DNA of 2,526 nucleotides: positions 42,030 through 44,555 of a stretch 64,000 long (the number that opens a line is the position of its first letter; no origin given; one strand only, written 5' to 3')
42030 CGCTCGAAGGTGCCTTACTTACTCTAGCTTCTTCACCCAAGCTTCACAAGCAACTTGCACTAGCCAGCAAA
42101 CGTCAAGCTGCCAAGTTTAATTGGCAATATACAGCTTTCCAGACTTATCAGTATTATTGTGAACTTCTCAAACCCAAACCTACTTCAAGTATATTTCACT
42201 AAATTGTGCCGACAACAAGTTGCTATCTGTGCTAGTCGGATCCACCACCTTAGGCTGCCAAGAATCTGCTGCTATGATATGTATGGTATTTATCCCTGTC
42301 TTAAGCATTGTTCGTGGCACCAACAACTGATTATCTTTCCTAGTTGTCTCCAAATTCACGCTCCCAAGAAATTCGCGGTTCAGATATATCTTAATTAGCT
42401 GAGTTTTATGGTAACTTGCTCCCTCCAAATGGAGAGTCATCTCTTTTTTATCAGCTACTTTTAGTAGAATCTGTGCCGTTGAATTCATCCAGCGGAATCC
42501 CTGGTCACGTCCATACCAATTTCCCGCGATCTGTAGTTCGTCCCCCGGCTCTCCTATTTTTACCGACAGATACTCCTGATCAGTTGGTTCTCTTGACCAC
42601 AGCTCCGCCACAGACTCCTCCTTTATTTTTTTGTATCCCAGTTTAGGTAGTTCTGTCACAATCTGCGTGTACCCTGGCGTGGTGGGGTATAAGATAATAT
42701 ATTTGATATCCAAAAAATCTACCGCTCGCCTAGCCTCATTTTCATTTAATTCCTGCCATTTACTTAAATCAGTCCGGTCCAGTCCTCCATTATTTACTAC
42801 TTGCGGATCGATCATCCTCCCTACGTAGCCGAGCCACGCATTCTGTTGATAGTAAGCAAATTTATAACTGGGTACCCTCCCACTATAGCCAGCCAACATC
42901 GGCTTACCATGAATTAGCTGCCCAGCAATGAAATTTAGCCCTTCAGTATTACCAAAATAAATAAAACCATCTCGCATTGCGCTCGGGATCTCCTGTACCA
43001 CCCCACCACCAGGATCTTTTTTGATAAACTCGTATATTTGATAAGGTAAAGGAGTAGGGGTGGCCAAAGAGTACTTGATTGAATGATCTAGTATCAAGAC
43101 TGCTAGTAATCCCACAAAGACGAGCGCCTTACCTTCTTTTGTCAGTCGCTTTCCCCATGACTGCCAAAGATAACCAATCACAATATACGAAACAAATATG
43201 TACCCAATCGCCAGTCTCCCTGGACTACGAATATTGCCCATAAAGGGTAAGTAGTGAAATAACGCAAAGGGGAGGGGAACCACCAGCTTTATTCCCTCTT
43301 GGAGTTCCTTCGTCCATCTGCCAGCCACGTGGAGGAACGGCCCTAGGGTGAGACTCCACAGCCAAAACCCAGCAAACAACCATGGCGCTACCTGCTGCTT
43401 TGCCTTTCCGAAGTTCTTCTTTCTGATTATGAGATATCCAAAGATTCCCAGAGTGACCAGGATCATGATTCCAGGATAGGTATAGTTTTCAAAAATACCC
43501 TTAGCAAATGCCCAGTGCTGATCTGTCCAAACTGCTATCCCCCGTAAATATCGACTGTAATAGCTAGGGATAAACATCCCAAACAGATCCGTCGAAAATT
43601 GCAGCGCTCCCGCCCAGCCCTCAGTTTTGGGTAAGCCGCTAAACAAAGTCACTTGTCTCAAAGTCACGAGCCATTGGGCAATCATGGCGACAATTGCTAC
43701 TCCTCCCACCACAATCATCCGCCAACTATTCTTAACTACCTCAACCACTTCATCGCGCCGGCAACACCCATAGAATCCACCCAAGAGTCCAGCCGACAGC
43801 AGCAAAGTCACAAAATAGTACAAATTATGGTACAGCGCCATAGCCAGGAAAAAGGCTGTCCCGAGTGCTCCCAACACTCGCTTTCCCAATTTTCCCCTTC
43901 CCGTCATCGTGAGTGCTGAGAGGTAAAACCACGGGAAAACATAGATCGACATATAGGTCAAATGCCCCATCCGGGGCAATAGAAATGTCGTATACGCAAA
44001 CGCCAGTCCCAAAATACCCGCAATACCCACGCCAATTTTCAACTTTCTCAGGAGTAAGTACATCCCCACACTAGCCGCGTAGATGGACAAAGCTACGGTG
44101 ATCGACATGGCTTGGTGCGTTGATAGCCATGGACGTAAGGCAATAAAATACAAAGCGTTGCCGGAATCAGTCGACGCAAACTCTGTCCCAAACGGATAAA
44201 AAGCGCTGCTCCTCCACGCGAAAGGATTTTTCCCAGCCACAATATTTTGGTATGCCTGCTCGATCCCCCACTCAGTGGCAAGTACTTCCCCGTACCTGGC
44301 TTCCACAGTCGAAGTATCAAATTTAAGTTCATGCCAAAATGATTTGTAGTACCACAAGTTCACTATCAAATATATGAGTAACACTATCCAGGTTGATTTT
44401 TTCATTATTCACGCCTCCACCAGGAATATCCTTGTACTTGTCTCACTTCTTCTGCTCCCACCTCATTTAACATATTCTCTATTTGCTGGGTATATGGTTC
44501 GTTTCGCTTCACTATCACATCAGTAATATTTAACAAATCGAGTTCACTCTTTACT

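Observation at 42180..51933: Five-gene minus-strand operon composed only of giant polytopic membrane proteins, including two internal paralog pairs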

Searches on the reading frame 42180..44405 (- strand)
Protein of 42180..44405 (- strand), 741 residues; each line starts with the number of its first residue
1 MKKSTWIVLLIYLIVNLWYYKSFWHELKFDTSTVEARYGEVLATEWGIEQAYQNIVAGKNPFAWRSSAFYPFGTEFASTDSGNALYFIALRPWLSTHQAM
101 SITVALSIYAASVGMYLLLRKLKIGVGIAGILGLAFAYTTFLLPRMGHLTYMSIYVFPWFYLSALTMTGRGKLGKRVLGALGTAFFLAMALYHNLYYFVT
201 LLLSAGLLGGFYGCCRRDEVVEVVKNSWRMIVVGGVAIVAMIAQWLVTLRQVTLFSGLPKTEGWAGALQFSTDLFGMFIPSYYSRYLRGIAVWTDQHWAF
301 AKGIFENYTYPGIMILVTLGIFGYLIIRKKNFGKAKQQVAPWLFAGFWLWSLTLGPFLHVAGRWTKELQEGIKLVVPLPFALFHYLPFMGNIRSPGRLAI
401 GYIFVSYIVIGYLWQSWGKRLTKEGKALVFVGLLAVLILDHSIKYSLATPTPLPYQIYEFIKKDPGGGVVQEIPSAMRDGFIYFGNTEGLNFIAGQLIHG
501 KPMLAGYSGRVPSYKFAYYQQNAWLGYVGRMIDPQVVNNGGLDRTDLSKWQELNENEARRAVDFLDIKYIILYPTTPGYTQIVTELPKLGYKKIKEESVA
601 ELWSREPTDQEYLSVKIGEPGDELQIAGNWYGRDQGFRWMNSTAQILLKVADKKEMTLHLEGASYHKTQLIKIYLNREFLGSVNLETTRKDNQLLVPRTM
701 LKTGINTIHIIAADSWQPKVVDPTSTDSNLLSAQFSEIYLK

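Call 5: search_protein_families(library=pfam, proteins=[window:42180-44405:-], max_evalue=1)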
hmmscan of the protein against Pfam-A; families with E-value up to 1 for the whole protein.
window:42180-44405:- (741 aa): 0 families

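Call 6: search_protein_families(library=ncbifam, proteins=[window:42180-44405:-], max_evalue=1)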
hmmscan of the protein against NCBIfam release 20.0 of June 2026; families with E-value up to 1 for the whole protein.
window:42180-44405:- (741 aa): 0 families

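Call 12: search_solved_structures(query=window:42180-44405:-, max_evalue=10)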
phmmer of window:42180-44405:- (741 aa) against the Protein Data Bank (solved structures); distinct sequences matched with E-value up to 10: 1.
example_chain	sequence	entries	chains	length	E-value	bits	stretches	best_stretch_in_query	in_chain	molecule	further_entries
8b3o_AAA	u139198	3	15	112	0.26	12.7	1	315-379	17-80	Head virion protein G6P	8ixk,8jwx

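Call 15: find_homologous_proteins(query=window:42180-44405:-, max_evalue=0.001)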
Query window:42180-44405:- (741 aa): 53 proteins with E <= 0.001 among 8000 candidates.
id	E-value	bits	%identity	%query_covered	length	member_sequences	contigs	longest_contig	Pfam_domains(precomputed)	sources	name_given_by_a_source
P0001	0.0e+0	1686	100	99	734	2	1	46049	-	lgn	-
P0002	0.0e+0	1288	74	100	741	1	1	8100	-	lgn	-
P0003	0.0e+0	1203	70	100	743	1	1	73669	-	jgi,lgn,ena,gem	-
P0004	2.4e-207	709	43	99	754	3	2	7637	-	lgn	-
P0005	2.1e-199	683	45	99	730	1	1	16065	-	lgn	-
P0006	2.9e-199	682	41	100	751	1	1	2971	-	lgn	-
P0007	3.4e-199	682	44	100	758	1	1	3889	-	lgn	-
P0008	5.5e-196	671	42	100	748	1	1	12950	-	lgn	-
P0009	6.7e-195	668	43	100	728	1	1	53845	-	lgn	-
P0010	1.7e-193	663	42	100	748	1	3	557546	-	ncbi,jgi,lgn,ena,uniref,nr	ncbi:hypothetical protein A2960_00795 [Candidatus Gottesmanbacteria bacterium RIFCSPLOWO2_01_FULL_39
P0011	1.2e-192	660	43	99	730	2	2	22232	-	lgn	-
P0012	5.9e-192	658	44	99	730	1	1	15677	-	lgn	-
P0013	1.2e-191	657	44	96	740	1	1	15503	-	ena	-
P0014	2.1e-190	653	40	99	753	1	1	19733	-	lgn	-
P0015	6.0e-190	651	42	99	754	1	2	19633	-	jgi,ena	-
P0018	3.9e-187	642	43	100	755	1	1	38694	PF19830.5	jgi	jgi:hypothetical protein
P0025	6.6e-181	622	40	99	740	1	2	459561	-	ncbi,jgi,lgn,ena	ncbi:MAG: hypothetical protein WC741_04275 [Patescibacteria group bacterium]|jgi:hypothetical protei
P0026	8.5e-181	621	41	98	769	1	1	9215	PF19830.5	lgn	-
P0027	3.0e-180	619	42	100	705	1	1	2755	PF19830.5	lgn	-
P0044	2.2e-156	540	37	100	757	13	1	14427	PF19830.5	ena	-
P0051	4.1e-13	67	29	33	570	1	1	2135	PF19830.5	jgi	jgi:hypothetical protein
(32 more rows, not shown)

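Call 17: search_solved_structures(query=A1, max_evalue=10)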
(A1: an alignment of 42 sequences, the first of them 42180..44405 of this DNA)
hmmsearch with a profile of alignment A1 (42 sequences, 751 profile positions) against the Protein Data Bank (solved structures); distinct sequences matched with E-value up to 10: 4.
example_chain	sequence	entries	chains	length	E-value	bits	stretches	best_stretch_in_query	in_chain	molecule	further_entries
2qc1_B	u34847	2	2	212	0.21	13.2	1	683-748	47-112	Acetylcholine receptor subunit alpha | Acetylcholine receptor subunit alpha 1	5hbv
8tzm_A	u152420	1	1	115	0.24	13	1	542-615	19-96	Type I site-specific deoxyribonuclease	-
5hbt_B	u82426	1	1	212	0.32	12.6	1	683-748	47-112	Acetylcholine receptor subunit alpha 1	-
9gl1_A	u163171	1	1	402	0.43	12.2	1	613-691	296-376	Acetylpolyamine aminohydrolase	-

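Call 19: search_protein_families(library=pfam, alignment_id=A1, max_evalue=1)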
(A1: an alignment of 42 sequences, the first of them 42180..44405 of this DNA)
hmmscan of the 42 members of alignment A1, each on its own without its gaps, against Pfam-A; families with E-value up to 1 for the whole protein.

A. member 1, window:42180-44405:- (741 aa): 0 families

B. families by the number of members that match (of 42 scanned): 17 families
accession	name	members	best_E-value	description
PF11847.13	GT-C_AftD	2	0.03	Alpha-(1->3)-arabinofuranosyltransferase, N-terminal GT-C domain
PF14089.11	KbaA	1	0.003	KinB-signalling pathway activation in sporulation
PF19752.4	DUF6239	1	0.0051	Family of unknown function (DUF6239)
PF10830.13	DUF2553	1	0.023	Protein of unknown function (DUF2553)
PF18610.7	Peripla_BP_7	1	0.038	Periplasmic binding protein domain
PF17367.7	NiFe_hyd_3_EhaA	1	0.071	NiFe-hydrogenase-type-3 Eha complex subunit A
PF07797.19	DUF1639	1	0.072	Protein of unknown function (DUF1639)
PF22895.2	DUF7024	1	0.087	Domain of unknown function (DUF7024)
PF03422.21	CBM_6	1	0.099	Carbohydrate binding module (family 6)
PF03234.19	CDC37_N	1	0.11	Cdc37 N terminal kinase binding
PF09902.14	DUF2129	1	0.14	Uncharacterized protein conserved in bacteria (DUF2129)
PF22820.2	TcaA_3rd_4th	1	0.14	TcaA protein 3rd/4th domain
PF21929.2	GpP_4th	1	0.15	Mu phage baseplate assembly protein GpP, fourth domain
PF08308.17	PEGA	1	0.19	PEGA domain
PF18413.7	Neuraminidase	1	0.42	Neuraminidase-like domain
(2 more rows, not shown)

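Call 26: predict_structure(alignment_id=A1)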
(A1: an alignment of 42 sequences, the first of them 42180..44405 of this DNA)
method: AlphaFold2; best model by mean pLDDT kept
length: 741 residues; sequences in the alignment: 42
mean_pLDDT: 87.5   pTM: 0.87
mean pLDDT of the five models: 87.5, 87.3, 85.9, 84.9, 83.9
residues with pLDDT >= 90: 436; 70-90: 230; 50-70: 62; < 50: 13
segments of 3 or more residues with pLDDT < 50: 144-147, 369-372
pLDDT, mean of each block of 10 residues (from residue 1): 88 91 88 81 87 91 91 81 80 90 91 97 93 90 58 92 95 95 96 90 95 94 94 96 92 82 57 76 85 81 62 91 87 85 93 66 48 55 68 78 95 90 85 87 77 92 93 88 84 92 86 89 94 88 85 94 97 95 96 95 94 94 91 92 95 96 95 96 96 96 96 94 91 97 96
secondary structure, 60 per line:
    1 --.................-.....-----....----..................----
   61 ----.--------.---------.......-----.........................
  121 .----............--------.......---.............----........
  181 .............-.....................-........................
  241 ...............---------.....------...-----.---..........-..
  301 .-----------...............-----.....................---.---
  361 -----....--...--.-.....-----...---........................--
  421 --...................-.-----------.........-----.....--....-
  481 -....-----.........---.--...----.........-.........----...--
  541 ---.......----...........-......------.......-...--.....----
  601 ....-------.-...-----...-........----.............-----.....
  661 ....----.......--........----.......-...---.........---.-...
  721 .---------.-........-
elements in order (helices of 4 or more, strands of 3 or more residues): H3-19 H21-25 H31-34 H39-56 H84-90 H96-121 H126-137 H146-152 H156-168 H173-193 H195-215 H217-255 H265-269 H288-297 H313-327 H333-353 E366-369 E372-374 H379-383 H395-418 H423-441 H455-463 E469-473 E476-479 E482-485 H491-499 E506-508 H513-521 H523-531 H544-550 H555-565 E567-572 H579-585 E592-596 E601-604 E614-616 E626-633 E638-650 E656-664 E669-675 E678-685 E690-696 E704-712 H718-721 E733-740
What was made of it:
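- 42180..44405 (-): D-long: 741-aa protein with a GT-C fold membrane domain (about 11 TM helices), an α/β domain and a C-terminal β-sandwich. AF2 model with pLDDT 87.5 (call 26).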

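Call 33: fold_search(model_id=the predicted structure, library=pdb)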
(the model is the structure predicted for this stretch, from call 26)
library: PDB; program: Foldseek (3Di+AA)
matches with E <= 10: 1080; with E <= 0.001: 20
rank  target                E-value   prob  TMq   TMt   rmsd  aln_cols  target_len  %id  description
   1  6wbx                  5.7e-08  1.00  0.39  0.24  20.0       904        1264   12  Single-Particle Cryo-EM Structure of Arabinofuranosyltransferase AftD from Mycobacteria, Mutant R1389S Class 1 (released 2020-05-13)
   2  6wby                  1.5e-07  1.00  0.48  0.31  17.9       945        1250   10  Single-Particle Cryo-EM Structure of Arabinofuranosyltransferase AftD from Mycobacteria, Mutant R1389S Class 2 (released 2020-05-13)
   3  9n9j_I                6.6e-06  1.00  0.37  0.39  11.9       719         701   10  Structure of a GRP94 folding intermediate engaged with a CCDC134- and FKBP11-bound secretory translocon (released 2025-11-19)
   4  6ezn_F                7.6e-06  1.00  0.39  0.43  14.2       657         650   10  Cryo-EM structure of the yeast oligosaccharyltransferase (OST) complex (released 2018-01-17)
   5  7oci_F                1.3e-05  1.00  0.34  0.39  13.8       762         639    8  Cryo-EM structure of yeast Ost6p containing oligosaccharyltransferase complex (released 2022-02-16)
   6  6ftg_5                3.8e-05  1.00  0.39  0.44  11.6       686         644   11  Subtomogram average of OST-containing ribosome-translocon complexes from canine rough microsomal membranes (released 2018-03-21)
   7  6s7o_A                1.0e-04  1.00  0.39  0.43  12.7       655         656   11  Cryo-EM structure of human oligosaccharyltransferase complex OST-A (released 2019-12-18)
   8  8if8_B                1.3e-04  1.00  0.42  0.49   8.3       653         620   12  Arabinosyltransferase AftA (released 2023-05-31)
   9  8agb_A                1.4e-04  1.00  0.42  0.47  13.0       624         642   11  Structure of yeast oligosaccharylransferase complex with lipid-linked oligosaccharide bound (released 2022-12-07)
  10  7bvc_A                1.4e-04  1.00  0.32  0.23  24.4       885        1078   10  Cryo-EM structure of Mycobacterium smegmatis arabinosyltransferase EmbA-EmbB-AcpM2 in complex with ethambutol (released 2020-04-29)
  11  6s7t_A                1.5e-04  1.00  0.35  0.37  11.5       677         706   10  Cryo-EM structure of human oligosaccharyltransferase complex OST-B (released 2019-12-18)
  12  5ezm                  1.7e-04  1.00  0.31  0.40  15.8       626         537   13  Crystal Structure of ArnT from Cupriavidus metallidurans in the apo state (released 2016-02-17)
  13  9fmt_D                2.6e-04  1.00  0.13  0.14   4.8       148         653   16  Cryo-EM structure of the BcsB hexameric crown from the E. coli cellulose secretion macrocomplex (released 2024-10-16)
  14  9fmt_C                4.1e-04  1.00  0.12  0.14   6.9       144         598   15  Cryo-EM structure of the BcsB hexameric crown from the E. coli cellulose secretion macrocomplex (released 2024-10-16)
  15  9fmt_A                4.4e-04  1.00  0.13  0.14   4.8       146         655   14  Cryo-EM structure of the BcsB hexameric crown from the E. coli cellulose secretion macrocomplex (released 2024-10-16)
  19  9fmt_E                1.0e-03  1.00  0.13  0.15   5.0       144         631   15  Cryo-EM structure of the BcsB hexameric crown from the E. coli cellulose secretion macrocomplex (released 2024-10-16)
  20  9fmt_B                1.0e-03  1.00  0.13  0.14   4.8       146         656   14  Cryo-EM structure of the BcsB hexameric crown from the E. coli cellulose secretion macrocomplex (released 2024-10-16)
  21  2w3j                  1.1e-03  1.00  0.11  0.51   8.3       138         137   12  Structure of a family 35 carbohydrate binding module from an environmental isolate (released 2009-01-20)
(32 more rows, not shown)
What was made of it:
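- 42183..42566 (-): C-terminal CBM-like β-sandwich of D-long (aa 614-741). Foldseek hits: BcsB carbohydrate-binding domain 9fmt, CBM36 1ux7_A (TM-score normalised to target 0.58), CBM35 2w3j and CBM6 (call 33).
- Fold matches to AftD, AftA and Emb are as good or better for D-long (call 33).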

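Call 34: find_encoding_contigs(protein=P0025, flank=10000, max_places=2)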
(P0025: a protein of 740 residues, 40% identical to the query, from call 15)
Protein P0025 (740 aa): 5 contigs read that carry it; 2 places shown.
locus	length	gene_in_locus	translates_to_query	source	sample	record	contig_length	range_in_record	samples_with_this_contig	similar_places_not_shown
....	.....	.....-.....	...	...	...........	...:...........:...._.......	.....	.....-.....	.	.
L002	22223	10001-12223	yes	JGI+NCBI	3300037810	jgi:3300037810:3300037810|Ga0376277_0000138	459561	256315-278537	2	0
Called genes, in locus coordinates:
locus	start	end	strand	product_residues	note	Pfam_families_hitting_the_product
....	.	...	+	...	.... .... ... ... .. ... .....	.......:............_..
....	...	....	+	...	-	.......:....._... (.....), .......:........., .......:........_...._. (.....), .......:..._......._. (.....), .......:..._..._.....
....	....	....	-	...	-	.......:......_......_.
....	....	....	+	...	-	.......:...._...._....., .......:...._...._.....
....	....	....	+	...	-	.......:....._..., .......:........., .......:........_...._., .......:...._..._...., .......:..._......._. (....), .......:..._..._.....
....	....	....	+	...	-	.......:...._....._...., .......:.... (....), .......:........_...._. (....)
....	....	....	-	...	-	-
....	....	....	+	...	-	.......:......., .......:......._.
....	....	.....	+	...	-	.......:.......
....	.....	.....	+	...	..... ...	-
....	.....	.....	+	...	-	-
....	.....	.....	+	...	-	-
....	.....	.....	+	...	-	-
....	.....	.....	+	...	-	-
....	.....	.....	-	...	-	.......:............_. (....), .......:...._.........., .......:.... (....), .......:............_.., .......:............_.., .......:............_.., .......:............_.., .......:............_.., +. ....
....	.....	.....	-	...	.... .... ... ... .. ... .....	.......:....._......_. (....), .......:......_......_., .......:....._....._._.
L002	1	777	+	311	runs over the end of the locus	PF05050:Methyltransf_21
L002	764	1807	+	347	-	PF01073:3Beta_HSD (faint), PF01370:Epimerase, PF02719:Polysacc_synt_2 (faint), PF07993:NAD_binding_4 (faint), PF16363:GDP_Man_Dehyd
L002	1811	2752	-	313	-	PF00535:Glycos_transf_2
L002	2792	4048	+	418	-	PF01041:DegT_DnrJ_EryC1, PF01212:Beta_elim_lyase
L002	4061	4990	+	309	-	PF01073:3Beta_HSD, PF01370:Epimerase, PF02719:Polysacc_synt_2, PF04321:RmlD_sub_bind, PF07993:NAD_binding_4 (weak), PF16363:GDP_Man_Dehyd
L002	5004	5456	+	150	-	PF00908:dTDP_sugar_isom, PF05523:FdtA (weak), PF14667:Polysacc_synt_C (weak)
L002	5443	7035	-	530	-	-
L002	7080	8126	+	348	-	PF00132:Hexapep, PF14602:Hexapep_2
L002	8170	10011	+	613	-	PF19830:DUF6311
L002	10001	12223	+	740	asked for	-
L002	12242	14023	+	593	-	-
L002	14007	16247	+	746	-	-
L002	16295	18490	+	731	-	-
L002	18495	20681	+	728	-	-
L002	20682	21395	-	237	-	PF01209:Ubie_methyltran, PF02353:CMAS (weak), PF03848:TehB (weak), PF13489:Methyltransf_23, PF13847:Methyltransf_31, PF08241:Methyltransf_11, PF08242:Methyltransf_12, PF13649:Methyltransf_25, +1 more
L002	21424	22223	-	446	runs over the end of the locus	PF13439:Glyco_transf_4 (weak), PF00534:Glycos_transf_1, PF13692:Glyco_trans_1_4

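Call 35: find_encoding_contigs(protein=P0010, flank=10000, max_places=2)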
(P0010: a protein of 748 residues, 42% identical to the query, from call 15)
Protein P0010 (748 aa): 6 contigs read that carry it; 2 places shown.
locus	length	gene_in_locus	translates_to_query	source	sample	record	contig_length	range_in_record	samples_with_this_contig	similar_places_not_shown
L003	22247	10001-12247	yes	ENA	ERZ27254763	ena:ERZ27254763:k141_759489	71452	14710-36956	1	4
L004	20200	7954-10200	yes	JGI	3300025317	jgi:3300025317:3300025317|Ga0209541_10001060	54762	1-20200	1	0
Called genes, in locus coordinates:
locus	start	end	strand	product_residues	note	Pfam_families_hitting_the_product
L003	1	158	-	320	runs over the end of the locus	PF04041:Glyco_hydro_130 (faint), PF24793:GINT1_N (faint), PF22847:Glyco_hydro_43_rel (faint)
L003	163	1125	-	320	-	PF04041:Glyco_hydro_130 (faint), PF00251:Glyco_hydro_32N (faint)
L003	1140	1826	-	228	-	PF08889:WbqC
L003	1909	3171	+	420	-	PF01041:DegT_DnrJ_EryC1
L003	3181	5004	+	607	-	PF13489:Methyltransf_23, PF08241:Methyltransf_11 (faint), PF08242:Methyltransf_12 (faint)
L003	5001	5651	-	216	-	PF25084:LbH_EIF2B (faint), PF00132:Hexapep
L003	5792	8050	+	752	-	PF19830:DUF6311 (weak)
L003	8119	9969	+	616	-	PF19830:DUF6311, PF09586:YfhO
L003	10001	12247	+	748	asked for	-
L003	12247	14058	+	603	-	-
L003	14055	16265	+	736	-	-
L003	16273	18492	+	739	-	-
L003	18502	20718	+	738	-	-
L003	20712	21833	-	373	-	PF13439:Glyco_transf_4, PF20706:GT4-conflict, PF00534:Glycos_transf_1, PF13692:Glyco_trans_1_4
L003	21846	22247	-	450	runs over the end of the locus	PF00534:Glycos_transf_1, PF13692:Glyco_trans_1_4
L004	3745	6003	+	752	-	PF19830:DUF6311 (weak)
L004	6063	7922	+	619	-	PF19830:DUF6311, PF09586:YfhO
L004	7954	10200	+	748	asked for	-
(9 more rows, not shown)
